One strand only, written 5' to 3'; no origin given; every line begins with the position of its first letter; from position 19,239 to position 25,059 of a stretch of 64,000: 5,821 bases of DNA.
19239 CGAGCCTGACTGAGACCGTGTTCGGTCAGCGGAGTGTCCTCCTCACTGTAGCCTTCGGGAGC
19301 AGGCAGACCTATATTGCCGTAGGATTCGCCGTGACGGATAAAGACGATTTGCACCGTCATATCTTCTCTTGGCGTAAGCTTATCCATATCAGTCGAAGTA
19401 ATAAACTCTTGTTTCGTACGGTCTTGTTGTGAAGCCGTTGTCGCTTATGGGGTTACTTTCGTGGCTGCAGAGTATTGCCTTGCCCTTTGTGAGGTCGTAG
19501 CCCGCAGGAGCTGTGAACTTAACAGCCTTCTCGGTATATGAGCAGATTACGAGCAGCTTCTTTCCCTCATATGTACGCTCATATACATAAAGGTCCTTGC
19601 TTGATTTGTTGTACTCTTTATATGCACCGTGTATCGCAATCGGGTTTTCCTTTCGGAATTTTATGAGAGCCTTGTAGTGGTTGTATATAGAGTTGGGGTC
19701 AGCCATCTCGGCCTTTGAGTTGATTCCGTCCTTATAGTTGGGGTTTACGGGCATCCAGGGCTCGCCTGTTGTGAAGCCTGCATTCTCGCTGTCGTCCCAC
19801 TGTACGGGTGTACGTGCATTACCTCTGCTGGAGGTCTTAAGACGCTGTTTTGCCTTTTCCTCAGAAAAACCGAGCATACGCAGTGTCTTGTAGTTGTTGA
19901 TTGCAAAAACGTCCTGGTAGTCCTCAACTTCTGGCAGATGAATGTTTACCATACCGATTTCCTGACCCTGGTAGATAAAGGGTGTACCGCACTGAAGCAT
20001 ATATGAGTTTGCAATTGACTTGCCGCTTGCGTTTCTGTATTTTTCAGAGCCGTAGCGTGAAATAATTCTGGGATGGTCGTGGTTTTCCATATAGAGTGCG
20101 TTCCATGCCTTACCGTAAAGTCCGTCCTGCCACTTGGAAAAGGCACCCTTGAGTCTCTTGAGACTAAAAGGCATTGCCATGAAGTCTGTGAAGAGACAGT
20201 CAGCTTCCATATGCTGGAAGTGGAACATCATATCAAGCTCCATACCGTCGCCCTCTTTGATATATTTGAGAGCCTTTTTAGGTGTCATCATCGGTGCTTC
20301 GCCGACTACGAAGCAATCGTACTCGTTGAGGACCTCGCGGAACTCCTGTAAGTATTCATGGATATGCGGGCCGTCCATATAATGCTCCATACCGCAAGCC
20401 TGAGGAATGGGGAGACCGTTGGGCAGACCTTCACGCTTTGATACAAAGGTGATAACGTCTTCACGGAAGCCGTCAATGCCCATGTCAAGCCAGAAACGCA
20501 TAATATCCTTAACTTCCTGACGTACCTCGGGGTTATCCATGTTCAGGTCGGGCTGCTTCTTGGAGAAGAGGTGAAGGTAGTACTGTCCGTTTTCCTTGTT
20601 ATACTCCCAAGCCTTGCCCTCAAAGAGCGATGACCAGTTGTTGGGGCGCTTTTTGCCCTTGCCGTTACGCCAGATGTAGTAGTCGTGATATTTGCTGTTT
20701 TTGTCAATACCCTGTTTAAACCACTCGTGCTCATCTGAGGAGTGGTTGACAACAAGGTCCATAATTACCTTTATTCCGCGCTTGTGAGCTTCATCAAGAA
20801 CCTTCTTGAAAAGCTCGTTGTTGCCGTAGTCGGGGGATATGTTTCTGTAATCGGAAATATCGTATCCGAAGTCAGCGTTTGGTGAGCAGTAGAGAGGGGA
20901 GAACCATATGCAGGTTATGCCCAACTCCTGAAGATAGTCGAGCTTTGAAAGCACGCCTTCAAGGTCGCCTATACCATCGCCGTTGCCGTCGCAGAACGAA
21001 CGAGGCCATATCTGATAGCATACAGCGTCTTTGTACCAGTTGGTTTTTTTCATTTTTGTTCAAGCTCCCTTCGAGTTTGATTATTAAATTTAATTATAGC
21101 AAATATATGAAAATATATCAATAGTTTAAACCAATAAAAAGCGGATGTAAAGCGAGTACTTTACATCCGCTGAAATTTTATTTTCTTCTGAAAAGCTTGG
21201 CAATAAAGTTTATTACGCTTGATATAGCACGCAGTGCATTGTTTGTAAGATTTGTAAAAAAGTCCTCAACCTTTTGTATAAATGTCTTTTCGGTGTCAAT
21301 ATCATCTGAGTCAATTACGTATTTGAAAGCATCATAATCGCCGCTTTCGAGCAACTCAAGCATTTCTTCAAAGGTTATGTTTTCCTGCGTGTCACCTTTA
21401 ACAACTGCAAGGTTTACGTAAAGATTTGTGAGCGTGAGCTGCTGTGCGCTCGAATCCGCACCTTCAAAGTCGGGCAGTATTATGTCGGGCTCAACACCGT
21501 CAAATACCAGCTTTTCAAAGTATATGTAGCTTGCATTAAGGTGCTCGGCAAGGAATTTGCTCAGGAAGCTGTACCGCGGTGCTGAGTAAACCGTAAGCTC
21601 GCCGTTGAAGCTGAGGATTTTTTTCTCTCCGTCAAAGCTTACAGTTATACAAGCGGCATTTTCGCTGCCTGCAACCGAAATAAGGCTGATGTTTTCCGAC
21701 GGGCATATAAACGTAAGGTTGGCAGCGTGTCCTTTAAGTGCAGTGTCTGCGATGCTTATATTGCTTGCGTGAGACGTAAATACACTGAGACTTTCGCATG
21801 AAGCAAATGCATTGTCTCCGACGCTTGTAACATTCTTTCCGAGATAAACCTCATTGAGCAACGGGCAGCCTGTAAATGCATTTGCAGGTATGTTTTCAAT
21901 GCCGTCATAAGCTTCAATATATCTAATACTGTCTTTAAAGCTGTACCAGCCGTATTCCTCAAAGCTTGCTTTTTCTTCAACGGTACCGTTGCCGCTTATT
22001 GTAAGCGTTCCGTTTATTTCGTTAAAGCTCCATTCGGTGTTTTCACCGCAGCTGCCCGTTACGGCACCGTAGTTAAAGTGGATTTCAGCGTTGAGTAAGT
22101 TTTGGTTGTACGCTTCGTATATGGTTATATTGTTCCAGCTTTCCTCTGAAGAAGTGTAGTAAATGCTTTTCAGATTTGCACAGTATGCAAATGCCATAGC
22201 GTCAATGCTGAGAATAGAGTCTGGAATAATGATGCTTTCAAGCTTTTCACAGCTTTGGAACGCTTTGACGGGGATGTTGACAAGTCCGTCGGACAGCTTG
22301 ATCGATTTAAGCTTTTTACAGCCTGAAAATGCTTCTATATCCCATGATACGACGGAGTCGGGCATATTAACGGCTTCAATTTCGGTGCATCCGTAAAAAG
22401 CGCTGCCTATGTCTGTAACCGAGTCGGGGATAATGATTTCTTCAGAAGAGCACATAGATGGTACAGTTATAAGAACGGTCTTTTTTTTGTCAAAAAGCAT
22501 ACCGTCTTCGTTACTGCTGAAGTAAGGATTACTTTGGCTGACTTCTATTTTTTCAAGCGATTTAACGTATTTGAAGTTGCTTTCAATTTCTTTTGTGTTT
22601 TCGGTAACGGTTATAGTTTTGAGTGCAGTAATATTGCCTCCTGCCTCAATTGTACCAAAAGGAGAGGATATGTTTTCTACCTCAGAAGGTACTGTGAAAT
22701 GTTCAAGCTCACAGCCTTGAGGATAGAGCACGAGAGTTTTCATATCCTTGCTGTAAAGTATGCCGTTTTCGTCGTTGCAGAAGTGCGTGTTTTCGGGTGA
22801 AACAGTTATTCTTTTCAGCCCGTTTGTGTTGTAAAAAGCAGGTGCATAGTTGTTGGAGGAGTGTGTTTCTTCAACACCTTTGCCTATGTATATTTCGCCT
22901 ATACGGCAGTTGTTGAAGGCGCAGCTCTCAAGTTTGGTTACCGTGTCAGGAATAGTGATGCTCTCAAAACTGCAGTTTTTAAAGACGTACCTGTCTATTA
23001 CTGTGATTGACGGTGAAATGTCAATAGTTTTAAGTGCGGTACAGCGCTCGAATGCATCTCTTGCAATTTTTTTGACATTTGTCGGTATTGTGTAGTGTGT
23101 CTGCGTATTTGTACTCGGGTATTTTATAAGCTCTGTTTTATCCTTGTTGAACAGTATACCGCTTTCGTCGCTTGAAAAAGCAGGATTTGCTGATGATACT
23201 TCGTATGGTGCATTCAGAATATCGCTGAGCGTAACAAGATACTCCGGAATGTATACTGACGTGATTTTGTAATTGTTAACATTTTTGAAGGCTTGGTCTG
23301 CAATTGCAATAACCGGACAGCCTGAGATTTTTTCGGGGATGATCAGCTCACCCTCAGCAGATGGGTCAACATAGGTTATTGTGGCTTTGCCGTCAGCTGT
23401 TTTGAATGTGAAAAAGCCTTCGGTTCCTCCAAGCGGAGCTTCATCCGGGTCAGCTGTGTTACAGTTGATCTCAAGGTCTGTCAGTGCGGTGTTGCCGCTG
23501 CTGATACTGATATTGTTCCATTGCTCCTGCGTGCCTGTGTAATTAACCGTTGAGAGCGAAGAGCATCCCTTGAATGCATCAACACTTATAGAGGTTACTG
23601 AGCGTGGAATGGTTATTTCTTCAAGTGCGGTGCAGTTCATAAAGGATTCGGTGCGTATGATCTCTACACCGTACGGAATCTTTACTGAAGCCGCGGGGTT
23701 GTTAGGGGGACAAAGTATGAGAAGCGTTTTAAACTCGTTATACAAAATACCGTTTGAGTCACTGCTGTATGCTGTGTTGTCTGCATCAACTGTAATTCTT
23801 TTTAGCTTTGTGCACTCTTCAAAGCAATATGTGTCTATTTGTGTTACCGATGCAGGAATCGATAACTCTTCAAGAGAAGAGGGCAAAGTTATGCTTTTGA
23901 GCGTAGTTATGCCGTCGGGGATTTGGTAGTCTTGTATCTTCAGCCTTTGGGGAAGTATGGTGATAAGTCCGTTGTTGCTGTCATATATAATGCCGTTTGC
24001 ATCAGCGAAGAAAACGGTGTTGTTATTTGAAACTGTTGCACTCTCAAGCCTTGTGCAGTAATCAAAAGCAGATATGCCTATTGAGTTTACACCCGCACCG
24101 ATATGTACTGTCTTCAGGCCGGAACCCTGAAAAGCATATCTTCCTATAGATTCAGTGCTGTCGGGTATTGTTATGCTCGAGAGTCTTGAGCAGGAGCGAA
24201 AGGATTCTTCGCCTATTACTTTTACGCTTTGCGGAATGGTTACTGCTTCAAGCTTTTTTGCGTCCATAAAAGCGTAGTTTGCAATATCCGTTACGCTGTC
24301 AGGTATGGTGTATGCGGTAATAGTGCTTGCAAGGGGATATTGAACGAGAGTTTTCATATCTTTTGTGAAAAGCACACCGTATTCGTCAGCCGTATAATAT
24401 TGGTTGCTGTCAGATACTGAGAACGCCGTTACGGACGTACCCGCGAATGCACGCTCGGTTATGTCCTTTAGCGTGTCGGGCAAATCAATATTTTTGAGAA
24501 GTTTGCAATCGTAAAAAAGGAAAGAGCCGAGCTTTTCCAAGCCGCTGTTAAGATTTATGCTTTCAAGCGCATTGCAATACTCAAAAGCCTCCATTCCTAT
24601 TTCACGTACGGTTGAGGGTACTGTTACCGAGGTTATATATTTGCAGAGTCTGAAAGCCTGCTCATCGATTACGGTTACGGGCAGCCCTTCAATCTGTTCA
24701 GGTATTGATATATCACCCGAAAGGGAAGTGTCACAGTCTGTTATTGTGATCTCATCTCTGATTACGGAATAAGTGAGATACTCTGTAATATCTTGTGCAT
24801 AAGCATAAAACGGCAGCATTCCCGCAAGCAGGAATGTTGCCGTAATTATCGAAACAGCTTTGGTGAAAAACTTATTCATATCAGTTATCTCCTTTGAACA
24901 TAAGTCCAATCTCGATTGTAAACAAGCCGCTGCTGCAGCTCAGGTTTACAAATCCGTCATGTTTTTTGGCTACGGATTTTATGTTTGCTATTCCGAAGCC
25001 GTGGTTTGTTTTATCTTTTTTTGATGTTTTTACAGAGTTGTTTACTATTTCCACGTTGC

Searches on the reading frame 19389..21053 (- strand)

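Call 80: search_protein_families(library=pfam, proteins=[window:19389-21053:-], max_evalue=0.00001)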
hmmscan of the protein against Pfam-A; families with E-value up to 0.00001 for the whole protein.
window:19389-21053:- (554 aa): 1 family
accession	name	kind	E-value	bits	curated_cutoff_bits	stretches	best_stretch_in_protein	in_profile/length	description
PF00128.31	Alpha-amylase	-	2.3e-152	508.8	22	1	14-475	1-445/446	Alpha amylase, catalytic domain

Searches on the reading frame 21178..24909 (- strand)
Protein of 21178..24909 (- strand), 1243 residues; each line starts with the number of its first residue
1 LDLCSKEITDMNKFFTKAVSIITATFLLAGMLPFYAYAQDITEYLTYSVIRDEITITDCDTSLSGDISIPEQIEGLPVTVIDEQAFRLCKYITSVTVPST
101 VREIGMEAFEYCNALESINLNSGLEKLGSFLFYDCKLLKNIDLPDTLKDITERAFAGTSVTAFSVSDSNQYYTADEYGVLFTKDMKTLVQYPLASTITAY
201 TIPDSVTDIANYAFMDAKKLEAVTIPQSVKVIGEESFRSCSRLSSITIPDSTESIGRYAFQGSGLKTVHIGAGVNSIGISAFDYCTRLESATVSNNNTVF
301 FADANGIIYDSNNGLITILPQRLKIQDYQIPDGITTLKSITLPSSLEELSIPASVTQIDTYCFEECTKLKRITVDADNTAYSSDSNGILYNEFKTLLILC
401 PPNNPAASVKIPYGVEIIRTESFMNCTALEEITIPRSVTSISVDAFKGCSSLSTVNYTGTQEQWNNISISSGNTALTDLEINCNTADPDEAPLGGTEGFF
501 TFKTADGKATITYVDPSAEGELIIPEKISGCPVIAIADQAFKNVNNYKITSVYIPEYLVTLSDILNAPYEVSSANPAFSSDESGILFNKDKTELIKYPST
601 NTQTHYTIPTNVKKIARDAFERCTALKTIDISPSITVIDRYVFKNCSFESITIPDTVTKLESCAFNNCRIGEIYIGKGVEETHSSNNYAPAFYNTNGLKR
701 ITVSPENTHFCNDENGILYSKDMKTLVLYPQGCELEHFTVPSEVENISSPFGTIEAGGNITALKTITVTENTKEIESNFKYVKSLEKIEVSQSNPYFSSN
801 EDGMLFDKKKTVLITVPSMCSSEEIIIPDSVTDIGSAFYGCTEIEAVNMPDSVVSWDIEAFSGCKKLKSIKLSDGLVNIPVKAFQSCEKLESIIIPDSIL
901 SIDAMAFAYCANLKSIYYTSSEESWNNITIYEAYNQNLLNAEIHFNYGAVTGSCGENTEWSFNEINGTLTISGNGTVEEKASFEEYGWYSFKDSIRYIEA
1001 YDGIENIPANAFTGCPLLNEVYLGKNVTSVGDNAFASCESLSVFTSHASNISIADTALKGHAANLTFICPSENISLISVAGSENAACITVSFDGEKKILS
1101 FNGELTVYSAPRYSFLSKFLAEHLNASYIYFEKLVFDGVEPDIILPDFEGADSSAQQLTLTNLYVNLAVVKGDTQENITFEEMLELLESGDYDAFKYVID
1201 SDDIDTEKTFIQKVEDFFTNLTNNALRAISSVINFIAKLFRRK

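Call 80: search_protein_families(library=pfam, proteins=[window:21178-24909:-], max_evalue=0.00001)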
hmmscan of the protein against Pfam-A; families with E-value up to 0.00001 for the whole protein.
window:21178-24909:- (1243 aa): 3 families
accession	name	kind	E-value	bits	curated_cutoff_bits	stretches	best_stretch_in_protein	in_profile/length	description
PF13306.12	LRR_5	-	7.2e-118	388.4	27.7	7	197-299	13-114/127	BspA type Leucine rich repeat region (6 copies)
PF13855.12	LRR_8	-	1.1e-15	57.6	27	0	1003-1042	12-52/61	Leucine rich repeat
PF23952.1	LRR_EndoS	-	6.6e-06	26.8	27.9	0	89-144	58-114/116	Endo-beta-N-acetylglucosaminidase EndoS LRR domain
